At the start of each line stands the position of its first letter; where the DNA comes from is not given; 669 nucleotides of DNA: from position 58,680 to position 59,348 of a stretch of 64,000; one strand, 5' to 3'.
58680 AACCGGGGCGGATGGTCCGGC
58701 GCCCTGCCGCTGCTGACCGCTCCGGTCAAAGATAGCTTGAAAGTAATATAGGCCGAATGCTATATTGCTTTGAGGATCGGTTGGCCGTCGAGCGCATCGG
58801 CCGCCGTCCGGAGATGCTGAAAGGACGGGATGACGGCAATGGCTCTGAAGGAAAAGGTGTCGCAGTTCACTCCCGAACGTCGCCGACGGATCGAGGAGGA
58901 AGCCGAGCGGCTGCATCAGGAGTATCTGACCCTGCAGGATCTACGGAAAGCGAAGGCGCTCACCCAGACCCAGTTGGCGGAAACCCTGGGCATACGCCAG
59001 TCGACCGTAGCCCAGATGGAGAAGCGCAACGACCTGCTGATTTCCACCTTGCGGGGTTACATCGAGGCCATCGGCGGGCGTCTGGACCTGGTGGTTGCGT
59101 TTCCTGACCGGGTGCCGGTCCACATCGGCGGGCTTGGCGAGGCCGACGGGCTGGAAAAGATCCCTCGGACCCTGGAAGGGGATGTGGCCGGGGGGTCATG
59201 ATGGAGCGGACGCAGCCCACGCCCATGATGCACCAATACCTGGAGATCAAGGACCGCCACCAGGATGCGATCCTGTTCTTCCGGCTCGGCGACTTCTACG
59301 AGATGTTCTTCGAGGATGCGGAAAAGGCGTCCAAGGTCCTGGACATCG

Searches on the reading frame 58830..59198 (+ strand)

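Call 64: search_protein_families(library=pfam, proteins=[window:58830-59198:+])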
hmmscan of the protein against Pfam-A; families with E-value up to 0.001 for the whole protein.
window:58830-59198:+ (123 aa): 5 families
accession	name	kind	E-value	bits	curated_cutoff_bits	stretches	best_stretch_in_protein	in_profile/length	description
PF01381.28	HTH_3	-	2.7e-07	31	23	1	35-86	1-53/55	Helix-turn-helix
PF13744.12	HTH_37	-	2.9e-07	30.6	27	1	33-89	21-79/80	Helix-turn-helix domain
PF13560.12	HTH_31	-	8.7e-05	23.2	27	1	34-66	5-37/64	Helix-turn-helix domain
PF01047.28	MarR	-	0.00044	20.5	24.6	1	30-63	4-37/59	MarR family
PF13413.12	HTH_25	-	0.0007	19.8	24.6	0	34-87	1-57/62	Helix-turn-helix domain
